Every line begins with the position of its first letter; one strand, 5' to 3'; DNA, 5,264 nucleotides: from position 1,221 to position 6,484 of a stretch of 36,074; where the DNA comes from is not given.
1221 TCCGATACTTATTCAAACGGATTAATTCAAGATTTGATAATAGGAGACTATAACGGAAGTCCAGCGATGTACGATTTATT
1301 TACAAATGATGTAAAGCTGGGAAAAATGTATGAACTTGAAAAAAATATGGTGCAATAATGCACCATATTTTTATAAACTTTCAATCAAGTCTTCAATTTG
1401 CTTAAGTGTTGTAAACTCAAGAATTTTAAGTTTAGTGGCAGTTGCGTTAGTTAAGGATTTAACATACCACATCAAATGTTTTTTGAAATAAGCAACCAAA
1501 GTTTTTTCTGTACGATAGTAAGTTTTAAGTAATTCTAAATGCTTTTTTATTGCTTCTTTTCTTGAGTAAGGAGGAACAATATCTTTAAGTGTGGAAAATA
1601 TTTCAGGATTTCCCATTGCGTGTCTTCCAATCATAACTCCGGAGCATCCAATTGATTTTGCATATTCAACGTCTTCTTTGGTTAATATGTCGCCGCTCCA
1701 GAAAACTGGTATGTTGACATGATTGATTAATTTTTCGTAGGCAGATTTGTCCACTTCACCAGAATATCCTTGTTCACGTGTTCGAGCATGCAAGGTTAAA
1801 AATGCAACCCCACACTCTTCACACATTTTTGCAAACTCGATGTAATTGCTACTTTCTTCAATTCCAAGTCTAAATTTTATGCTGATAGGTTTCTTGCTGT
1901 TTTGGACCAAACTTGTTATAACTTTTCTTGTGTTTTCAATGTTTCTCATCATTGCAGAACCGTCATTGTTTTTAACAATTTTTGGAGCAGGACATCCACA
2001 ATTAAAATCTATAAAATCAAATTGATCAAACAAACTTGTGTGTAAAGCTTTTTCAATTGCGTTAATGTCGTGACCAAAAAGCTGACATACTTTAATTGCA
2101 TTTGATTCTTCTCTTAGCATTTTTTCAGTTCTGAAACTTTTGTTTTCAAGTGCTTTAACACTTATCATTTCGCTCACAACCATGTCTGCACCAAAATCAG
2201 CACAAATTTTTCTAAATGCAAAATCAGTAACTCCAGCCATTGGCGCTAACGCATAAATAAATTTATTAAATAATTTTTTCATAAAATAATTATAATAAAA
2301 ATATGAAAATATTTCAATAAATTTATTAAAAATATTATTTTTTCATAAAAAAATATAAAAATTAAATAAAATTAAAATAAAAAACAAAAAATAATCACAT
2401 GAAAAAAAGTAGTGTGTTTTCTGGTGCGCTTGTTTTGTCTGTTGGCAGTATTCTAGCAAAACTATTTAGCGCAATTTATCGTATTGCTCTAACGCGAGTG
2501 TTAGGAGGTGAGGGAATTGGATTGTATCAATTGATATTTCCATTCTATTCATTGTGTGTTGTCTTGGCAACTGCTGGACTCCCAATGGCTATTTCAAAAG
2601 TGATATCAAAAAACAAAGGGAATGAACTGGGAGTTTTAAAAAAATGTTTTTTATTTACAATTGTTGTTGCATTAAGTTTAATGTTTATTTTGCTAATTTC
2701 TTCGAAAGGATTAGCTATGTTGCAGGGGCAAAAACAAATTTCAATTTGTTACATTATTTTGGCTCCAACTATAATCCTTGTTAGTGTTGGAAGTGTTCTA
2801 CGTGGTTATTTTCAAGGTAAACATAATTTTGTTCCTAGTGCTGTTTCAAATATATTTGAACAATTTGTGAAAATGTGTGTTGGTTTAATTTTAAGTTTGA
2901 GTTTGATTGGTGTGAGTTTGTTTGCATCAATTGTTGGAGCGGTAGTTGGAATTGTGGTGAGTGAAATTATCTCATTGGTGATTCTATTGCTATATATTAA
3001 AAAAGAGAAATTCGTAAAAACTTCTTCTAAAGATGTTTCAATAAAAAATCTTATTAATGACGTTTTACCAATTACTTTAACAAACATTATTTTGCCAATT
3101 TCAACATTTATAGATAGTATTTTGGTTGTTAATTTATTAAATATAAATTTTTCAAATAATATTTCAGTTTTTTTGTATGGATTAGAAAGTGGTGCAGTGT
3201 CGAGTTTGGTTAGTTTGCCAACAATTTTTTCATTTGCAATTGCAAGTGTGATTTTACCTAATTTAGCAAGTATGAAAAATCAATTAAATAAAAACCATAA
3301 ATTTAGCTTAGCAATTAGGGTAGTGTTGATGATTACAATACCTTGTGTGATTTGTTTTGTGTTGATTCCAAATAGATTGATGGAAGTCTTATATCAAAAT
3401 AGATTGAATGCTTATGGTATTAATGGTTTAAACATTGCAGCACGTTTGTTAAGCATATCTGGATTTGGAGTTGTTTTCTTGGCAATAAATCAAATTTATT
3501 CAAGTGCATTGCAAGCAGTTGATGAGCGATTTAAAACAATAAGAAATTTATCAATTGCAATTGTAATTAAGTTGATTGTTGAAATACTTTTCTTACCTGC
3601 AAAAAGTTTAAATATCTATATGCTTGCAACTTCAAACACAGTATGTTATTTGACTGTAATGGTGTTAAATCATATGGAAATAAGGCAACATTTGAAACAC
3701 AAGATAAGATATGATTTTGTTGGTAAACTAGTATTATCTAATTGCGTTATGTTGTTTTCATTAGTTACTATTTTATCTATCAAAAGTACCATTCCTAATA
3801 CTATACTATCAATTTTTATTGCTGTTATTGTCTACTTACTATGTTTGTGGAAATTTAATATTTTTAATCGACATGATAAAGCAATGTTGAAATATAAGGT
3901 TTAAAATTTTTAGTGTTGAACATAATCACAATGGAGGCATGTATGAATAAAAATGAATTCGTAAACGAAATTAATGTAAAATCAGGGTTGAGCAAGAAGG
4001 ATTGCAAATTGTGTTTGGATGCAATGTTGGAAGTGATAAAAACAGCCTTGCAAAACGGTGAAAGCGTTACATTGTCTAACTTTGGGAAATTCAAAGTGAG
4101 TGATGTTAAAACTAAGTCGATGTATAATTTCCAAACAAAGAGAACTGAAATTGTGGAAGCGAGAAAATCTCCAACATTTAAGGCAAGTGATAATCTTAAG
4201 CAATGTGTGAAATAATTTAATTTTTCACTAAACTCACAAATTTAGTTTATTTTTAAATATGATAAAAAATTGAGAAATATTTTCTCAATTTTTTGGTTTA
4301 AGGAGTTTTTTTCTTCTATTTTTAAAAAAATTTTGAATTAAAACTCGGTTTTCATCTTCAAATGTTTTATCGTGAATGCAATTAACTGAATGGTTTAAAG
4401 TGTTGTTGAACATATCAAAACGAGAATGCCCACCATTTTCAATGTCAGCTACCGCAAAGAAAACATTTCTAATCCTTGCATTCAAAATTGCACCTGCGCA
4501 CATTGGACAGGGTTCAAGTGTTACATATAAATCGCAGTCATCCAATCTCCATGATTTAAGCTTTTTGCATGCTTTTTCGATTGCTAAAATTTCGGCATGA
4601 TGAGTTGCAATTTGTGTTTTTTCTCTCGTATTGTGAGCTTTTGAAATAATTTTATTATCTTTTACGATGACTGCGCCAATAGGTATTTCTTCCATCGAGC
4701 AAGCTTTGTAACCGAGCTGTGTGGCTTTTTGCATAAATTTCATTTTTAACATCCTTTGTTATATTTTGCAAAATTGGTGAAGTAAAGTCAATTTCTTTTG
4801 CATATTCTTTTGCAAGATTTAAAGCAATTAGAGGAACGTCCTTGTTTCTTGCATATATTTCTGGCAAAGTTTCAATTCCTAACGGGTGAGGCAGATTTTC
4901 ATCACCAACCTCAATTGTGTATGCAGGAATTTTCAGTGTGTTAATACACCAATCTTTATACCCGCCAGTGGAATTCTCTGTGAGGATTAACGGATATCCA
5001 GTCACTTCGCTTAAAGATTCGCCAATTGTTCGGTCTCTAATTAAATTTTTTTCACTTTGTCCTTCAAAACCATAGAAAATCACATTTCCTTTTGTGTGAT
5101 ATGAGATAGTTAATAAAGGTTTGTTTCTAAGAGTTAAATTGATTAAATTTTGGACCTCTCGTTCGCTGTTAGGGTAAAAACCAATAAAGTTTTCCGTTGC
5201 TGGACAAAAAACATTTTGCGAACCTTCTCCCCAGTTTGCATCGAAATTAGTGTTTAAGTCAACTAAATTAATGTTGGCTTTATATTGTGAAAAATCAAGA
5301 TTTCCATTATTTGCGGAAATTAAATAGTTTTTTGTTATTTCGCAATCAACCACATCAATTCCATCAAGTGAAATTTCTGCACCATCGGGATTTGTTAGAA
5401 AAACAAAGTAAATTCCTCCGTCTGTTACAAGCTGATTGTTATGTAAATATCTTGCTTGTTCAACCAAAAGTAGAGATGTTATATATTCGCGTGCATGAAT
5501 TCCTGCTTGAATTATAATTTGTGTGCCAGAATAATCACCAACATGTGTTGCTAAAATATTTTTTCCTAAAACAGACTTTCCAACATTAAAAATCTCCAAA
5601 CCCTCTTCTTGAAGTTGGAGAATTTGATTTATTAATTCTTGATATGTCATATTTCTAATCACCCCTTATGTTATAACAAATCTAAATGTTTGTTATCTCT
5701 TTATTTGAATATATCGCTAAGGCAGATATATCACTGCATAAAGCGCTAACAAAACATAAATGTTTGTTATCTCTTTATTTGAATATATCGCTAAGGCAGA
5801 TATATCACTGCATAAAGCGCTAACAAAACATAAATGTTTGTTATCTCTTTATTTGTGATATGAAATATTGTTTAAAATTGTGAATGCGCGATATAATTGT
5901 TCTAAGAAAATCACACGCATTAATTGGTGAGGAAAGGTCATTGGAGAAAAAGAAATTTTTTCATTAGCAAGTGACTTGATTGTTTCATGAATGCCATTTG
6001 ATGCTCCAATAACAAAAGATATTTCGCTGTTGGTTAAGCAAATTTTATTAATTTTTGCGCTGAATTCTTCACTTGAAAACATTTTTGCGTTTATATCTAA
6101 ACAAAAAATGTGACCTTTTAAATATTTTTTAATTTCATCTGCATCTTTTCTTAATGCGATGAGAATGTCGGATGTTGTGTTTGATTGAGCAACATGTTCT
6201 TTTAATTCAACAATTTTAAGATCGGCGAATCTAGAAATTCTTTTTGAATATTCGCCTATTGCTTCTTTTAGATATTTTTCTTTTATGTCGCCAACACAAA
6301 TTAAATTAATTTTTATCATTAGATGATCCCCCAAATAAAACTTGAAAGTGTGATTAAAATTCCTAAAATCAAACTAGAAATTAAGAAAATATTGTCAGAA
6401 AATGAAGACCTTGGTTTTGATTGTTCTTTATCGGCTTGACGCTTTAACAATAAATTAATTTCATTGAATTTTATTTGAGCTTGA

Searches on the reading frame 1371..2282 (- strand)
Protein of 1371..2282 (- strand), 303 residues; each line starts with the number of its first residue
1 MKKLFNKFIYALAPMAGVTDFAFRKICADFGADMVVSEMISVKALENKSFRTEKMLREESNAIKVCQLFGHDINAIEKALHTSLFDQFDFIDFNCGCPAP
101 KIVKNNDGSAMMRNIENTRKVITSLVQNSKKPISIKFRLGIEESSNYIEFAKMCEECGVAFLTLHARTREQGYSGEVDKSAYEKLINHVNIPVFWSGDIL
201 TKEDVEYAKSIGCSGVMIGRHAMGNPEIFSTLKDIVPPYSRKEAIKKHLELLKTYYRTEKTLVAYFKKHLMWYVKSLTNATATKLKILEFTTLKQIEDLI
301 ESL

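Call 66: search_protein_families(library=pfam, proteins=[window:1371-2282:-], max_evalue=0.001)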
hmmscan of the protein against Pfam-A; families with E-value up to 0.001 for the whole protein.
window:1371-2282:- (303 aa): 2 families
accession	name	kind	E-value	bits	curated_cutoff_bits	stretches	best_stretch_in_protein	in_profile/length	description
PF01207.24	Dus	-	1.2e-61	209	20.4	1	12-286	2-288/311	Dihydrouridine synthase (Dus)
PF00977.27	His_biosynth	-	4.4e-06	26.7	23.6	1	142-220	142-220/228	Histidine biosynthesis protein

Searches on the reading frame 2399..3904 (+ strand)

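Call 66: search_protein_families(library=pfam, proteins=[window:2399-3904:+], max_evalue=0.001)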
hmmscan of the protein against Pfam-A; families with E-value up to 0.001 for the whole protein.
window:2399-3904:+ (501 aa): 3 families
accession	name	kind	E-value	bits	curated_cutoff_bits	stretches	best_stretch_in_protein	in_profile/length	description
PF01943.22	Polysacc_synt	-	3.2e-28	99.4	28.2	1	8-292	3-273/274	Polysaccharide biosynthesis protein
PF03023.19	MurJ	-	1.3e-19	70.6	27.4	1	77-475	53-447/451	Lipid II flippase MurJ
PF13440.11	Polysacc_synt_3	-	1.2e-15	57.9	23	1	31-334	2-286/293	Polysaccharide biosynthesis protein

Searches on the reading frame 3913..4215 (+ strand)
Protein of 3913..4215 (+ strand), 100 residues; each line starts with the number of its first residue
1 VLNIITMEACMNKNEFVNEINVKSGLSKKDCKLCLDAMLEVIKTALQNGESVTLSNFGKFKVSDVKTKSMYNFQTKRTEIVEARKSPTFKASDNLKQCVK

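Call 66: search_protein_families(library=pfam, proteins=[window:3913-4215:+], max_evalue=0.001)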
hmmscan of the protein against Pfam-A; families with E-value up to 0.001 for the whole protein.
window:3913-4215:+ (100 aa): 5 families
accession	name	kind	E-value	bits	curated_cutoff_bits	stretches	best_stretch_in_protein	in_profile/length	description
PF00216.26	Bac_DNA_binding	-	3.5e-26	91.7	22.4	1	11-99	1-89/90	Bacterial DNA-binding protein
PF18291.6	HU-HIG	-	1.6e-09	38.3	26.2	1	11-74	32-94/125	HU domain fused to wHTH, Ig, or Glycine-rich motif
PF14908.11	HU-CCDC81_euk_1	-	1.2e-06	28.9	26.1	1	25-97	18-83/89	CCDC81 eukaryotic HU domain 1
PF18289.6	HU-CCDC81_euk_2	-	0.00023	21.6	26.1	1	21-68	11-60/75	CCDC81 eukaryotic HU domain 2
PF18175.6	HU-CCDC81_bac_2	-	0.00056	20.2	35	0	18-64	5-51/70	CCDC81-like prokaryotic HU domain 2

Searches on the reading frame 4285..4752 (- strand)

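Call 66: search_protein_families(library=pfam, proteins=[window:4285-4752:-], max_evalue=0.001)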
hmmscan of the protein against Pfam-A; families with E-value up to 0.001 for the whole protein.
window:4285-4752:- (155 aa): 4 families
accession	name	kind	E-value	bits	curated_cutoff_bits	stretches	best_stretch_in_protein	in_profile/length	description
PF14437.12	MafB19-deam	-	5.6e-38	130.5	27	1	3-147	3-142/142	MafB19-like deaminase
PF00383.29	dCMP_cyt_deam_1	-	1.6e-29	102.2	25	1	5-100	6-101/102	Cytidine and deoxycytidylate deaminase zinc-binding region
PF14439.12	Bd3614-deam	-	3.4e-06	27.5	38.5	1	28-94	14-79/113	Bd3614-like deaminase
PF18750.7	SNAD4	-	0.00025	21.5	27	1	44-91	25-73/130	Secreted Novel AID/APOBEC-like Deaminase 4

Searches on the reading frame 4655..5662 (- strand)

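Call 66: search_protein_families(library=pfam, proteins=[window:4655-5662:-], max_evalue=0.001)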
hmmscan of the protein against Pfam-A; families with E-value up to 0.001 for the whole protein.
window:4655-5662:- (335 aa): 1 family
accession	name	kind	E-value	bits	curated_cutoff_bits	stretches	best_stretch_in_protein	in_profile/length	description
PF00246.29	Peptidase_M14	-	2.6e-27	96.6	21.6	1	10-264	4-277/286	Zinc carboxypeptidase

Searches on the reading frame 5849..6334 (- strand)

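Call 66: search_protein_families(library=pfam, proteins=[window:5849-6334:-], max_evalue=0.001)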
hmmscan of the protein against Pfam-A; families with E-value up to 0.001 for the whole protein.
window:5849-6334:- (161 aa): 1 family
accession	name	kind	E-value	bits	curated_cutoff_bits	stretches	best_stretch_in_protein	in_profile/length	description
PF02590.22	SPOUT_MTase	-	6.6e-47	159.8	27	1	8-160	2-154/154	Predicted SPOUT methyltransferase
